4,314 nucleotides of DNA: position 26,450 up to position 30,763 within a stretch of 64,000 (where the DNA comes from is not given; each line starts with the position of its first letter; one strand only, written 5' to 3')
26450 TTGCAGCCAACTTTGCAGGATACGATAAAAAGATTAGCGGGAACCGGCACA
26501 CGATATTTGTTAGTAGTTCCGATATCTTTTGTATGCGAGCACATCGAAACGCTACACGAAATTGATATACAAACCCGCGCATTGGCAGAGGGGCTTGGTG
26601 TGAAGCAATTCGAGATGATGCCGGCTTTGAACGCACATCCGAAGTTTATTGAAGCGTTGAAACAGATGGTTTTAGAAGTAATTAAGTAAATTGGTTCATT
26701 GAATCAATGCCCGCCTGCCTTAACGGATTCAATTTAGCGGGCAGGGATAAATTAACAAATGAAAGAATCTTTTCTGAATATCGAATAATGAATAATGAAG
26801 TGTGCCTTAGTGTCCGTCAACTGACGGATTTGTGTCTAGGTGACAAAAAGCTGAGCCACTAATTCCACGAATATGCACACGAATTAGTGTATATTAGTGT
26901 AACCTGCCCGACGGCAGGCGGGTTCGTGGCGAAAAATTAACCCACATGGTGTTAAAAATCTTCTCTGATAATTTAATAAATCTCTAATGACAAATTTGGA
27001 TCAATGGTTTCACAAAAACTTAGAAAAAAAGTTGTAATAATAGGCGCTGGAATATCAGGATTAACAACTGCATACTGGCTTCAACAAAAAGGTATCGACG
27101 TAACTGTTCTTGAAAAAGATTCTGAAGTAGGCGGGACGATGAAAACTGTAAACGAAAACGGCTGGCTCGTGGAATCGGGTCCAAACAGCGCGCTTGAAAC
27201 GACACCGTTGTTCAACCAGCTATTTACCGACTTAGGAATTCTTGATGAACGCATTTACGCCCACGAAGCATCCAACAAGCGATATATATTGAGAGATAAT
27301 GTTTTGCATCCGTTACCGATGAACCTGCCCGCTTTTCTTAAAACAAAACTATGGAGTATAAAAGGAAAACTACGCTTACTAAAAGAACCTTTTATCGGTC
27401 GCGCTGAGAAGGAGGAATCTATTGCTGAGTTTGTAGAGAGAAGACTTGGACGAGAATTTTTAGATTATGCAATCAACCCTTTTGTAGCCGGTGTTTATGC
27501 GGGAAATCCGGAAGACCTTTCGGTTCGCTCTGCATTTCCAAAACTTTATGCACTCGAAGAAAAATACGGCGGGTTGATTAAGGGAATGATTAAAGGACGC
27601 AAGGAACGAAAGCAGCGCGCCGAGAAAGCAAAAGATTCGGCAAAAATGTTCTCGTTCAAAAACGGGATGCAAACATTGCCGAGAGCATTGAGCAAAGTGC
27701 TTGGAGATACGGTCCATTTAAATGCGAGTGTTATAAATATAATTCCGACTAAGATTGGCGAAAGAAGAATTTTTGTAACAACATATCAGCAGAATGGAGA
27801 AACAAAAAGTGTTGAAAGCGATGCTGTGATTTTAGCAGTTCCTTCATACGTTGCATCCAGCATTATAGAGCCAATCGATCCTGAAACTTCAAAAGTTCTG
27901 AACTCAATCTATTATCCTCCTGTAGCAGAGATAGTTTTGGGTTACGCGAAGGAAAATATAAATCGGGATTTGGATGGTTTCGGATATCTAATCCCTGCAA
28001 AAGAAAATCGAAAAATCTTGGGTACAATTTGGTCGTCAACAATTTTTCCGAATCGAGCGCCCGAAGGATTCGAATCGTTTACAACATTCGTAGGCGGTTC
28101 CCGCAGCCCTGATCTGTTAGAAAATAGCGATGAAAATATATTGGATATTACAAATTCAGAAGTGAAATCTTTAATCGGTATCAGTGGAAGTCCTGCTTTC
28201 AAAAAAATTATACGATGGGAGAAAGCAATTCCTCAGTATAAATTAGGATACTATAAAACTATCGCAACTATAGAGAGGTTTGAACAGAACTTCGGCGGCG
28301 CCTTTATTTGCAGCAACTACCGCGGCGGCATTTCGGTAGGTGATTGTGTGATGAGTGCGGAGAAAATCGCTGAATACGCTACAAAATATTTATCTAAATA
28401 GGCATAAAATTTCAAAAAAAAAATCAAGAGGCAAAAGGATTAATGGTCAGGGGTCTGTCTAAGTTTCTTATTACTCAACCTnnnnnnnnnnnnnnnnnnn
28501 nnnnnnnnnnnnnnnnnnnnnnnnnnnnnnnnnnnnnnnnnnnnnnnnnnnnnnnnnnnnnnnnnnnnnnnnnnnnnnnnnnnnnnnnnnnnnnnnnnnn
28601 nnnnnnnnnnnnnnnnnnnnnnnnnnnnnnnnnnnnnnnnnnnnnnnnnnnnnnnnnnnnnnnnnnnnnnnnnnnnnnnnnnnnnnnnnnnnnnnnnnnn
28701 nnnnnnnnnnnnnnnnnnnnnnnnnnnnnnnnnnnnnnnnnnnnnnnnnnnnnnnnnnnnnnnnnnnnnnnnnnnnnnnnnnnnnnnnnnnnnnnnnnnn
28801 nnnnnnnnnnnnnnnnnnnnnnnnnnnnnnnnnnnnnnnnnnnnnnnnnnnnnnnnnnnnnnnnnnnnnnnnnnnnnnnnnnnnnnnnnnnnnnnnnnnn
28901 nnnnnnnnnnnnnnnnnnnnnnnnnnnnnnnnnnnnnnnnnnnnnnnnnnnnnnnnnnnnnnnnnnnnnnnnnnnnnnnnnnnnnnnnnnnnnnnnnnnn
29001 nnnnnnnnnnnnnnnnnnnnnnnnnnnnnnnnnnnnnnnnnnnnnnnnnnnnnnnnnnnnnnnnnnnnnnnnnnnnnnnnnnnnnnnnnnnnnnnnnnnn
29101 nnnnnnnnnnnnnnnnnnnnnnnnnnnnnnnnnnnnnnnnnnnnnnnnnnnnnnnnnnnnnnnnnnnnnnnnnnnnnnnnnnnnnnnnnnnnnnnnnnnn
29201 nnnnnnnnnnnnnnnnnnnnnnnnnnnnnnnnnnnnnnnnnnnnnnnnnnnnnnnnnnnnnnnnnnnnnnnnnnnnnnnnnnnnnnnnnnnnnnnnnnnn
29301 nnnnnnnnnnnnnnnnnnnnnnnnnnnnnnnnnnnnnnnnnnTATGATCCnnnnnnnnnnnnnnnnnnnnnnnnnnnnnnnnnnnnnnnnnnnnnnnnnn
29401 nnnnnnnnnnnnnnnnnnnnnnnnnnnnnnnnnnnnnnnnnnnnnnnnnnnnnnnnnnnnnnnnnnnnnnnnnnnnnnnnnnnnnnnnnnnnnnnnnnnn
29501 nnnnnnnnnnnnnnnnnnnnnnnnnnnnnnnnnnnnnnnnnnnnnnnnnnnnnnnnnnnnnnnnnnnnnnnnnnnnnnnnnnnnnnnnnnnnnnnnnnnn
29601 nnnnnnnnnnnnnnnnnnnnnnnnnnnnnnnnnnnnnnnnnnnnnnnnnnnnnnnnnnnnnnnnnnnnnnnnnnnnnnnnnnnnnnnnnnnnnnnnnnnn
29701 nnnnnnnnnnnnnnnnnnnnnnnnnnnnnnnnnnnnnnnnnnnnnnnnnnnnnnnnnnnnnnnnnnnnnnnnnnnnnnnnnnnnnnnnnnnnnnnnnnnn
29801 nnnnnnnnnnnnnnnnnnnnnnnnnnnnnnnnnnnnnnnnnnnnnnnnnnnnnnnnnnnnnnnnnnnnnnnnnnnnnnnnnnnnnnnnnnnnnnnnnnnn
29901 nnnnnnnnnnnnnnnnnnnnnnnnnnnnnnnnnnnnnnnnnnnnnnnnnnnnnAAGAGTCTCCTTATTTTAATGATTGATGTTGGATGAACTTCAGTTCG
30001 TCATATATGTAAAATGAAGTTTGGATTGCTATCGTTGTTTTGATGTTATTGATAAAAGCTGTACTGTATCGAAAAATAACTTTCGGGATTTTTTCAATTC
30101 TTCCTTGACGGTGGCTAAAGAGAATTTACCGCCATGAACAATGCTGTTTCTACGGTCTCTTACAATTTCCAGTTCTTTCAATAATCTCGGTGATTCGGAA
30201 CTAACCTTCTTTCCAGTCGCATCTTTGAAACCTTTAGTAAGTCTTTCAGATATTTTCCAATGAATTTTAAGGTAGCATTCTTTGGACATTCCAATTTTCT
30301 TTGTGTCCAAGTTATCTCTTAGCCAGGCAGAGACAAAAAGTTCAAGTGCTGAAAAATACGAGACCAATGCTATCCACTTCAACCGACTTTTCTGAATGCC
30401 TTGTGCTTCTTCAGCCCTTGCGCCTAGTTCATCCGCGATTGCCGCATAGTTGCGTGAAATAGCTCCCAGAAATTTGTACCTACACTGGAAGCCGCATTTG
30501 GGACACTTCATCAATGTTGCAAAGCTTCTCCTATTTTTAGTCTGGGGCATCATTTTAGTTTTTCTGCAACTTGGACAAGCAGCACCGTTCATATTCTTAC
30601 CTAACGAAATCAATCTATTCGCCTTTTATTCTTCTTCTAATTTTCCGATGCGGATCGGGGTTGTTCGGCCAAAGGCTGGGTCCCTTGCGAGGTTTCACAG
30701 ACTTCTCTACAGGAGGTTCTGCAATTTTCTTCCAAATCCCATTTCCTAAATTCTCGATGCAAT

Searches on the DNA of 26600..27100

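Call 30: search_rna_families(source=window, start=26600, end=27100, threshold=evalue, max_evalue=1, show_alignments=2)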
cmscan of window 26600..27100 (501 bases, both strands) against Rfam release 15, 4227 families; matches with E-value up to 1: 0.
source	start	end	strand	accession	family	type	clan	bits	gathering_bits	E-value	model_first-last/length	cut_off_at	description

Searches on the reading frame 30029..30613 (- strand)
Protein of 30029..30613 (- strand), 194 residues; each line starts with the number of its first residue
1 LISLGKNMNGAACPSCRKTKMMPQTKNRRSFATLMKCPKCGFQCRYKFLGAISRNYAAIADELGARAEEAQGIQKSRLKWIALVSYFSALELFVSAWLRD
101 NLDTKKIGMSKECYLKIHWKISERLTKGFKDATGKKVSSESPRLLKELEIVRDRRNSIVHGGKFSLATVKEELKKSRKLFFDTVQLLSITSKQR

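Call 87: search_protein_families(library=pfam, proteins=[window:30029-30613:-], max_evalue=0.001)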
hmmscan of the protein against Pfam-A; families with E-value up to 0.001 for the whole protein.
window:30029-30613:- (194 aa): 1 family
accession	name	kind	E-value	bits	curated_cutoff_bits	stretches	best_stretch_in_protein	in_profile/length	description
PF18735.6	HEPN_RiboL-PSP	-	0.0008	19.8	28.4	0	123-187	96-185/191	RiboL-PSP-HEPN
